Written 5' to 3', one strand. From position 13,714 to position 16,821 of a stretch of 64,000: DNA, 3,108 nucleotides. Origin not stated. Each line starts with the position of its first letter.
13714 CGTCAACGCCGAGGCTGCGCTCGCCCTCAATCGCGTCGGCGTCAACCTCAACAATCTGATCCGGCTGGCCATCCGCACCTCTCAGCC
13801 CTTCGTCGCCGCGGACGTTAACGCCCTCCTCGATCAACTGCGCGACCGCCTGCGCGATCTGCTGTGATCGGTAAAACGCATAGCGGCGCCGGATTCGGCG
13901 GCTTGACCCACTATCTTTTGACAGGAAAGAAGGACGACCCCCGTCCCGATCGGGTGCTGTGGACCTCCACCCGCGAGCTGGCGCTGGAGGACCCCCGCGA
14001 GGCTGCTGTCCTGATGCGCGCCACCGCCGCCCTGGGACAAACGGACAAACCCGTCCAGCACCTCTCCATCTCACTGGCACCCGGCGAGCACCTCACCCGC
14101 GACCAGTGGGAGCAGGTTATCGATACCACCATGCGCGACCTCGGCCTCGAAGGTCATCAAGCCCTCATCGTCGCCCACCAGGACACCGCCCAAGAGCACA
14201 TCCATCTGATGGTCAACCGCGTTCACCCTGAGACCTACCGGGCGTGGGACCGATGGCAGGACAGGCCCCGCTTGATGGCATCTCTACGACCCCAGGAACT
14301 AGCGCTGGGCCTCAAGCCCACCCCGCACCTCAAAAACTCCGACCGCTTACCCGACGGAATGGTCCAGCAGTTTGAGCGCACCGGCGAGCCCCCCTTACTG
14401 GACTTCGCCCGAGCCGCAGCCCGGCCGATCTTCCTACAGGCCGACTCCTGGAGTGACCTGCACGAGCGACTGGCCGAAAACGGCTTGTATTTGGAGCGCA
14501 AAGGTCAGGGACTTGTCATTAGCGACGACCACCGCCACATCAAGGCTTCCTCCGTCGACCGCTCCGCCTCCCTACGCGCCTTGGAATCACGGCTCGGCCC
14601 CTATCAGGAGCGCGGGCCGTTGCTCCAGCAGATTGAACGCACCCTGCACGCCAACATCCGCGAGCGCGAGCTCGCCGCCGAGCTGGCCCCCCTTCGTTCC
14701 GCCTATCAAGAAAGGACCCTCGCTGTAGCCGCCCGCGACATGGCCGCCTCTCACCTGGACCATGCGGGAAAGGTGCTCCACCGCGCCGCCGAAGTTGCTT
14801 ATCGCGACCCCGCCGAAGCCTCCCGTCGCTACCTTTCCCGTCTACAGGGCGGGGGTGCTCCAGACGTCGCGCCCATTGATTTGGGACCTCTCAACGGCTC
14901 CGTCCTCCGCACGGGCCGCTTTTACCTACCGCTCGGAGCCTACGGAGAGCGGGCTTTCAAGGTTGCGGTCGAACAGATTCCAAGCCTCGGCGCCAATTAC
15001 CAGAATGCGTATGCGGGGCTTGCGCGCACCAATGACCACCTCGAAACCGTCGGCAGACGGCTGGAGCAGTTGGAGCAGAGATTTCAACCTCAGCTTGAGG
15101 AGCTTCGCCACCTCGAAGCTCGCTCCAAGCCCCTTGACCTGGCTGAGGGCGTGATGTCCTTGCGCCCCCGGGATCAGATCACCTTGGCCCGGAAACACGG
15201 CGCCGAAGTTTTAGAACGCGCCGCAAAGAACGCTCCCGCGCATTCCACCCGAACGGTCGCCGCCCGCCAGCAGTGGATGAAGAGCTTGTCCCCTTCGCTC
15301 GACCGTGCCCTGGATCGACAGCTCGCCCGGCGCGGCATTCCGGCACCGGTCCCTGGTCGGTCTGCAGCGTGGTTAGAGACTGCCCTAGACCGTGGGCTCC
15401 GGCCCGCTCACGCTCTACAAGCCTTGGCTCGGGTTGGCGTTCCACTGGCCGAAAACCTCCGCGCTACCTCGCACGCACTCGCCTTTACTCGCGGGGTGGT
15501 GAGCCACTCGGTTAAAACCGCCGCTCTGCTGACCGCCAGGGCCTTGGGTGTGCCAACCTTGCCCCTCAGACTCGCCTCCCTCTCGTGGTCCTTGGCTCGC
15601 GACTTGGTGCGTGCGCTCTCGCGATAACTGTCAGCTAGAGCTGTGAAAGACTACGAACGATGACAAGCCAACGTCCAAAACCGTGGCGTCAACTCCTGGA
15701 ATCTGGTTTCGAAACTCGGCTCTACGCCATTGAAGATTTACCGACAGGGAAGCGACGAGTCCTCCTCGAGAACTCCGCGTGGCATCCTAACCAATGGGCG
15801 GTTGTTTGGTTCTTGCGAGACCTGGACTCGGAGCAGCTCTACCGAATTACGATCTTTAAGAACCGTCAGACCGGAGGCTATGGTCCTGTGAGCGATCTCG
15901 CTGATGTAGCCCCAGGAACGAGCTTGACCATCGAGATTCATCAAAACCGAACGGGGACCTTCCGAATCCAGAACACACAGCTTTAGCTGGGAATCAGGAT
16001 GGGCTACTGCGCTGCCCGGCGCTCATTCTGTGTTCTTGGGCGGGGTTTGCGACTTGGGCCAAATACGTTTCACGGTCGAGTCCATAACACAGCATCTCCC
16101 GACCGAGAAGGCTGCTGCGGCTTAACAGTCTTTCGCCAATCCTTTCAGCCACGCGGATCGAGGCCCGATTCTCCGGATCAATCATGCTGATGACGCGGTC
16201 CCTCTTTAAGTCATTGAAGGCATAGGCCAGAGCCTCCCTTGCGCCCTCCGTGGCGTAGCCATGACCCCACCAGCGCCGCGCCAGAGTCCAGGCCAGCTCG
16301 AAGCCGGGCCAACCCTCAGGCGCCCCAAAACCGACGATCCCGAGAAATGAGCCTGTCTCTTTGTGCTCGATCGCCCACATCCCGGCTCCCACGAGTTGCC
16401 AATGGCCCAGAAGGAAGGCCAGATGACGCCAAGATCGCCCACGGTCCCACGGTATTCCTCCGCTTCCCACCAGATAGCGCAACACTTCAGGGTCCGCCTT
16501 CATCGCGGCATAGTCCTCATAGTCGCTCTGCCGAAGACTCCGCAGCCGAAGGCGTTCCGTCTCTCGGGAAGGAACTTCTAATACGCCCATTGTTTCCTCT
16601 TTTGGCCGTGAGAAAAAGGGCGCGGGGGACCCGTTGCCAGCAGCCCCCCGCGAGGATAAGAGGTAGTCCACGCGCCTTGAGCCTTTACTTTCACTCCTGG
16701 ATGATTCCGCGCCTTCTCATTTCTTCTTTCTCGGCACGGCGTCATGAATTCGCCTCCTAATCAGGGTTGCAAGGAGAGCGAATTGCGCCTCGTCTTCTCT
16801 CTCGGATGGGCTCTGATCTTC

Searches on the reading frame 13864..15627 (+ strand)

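Call 28: search_protein_families(library=pfam, proteins=[window:13864-15627:+], max_evalue=0.01)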
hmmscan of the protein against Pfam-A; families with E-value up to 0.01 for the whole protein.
window:13864-15627:+ (587 aa): 2 families
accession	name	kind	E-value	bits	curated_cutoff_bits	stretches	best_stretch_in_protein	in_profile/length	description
PF03432.20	Relaxase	-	1.5e-24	87.2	24.6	1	36-146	15-128/132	MobA/VirD2-like, nuclease domain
PF22863.1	TraI_middle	-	7.9e-18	64.9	27.6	1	173-249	11-88/89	TraI-like middle domain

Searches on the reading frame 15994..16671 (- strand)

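Call 28: search_protein_families(library=pfam, proteins=[window:15994-16671:-], max_evalue=0.01)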
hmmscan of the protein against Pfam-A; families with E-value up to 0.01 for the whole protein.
window:15994-16671:- (225 aa): 2 families
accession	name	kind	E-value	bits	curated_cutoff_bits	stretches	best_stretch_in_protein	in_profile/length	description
PF13302.13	Acetyltransf_3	-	1.7e-34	119.9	25.4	1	40-179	1-136/138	Acetyltransferase (GNAT) domain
PF00583.31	Acetyltransf_1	-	1.9e-06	28.6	20.7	1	91-179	27-115/116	Acetyltransferase (GNAT) family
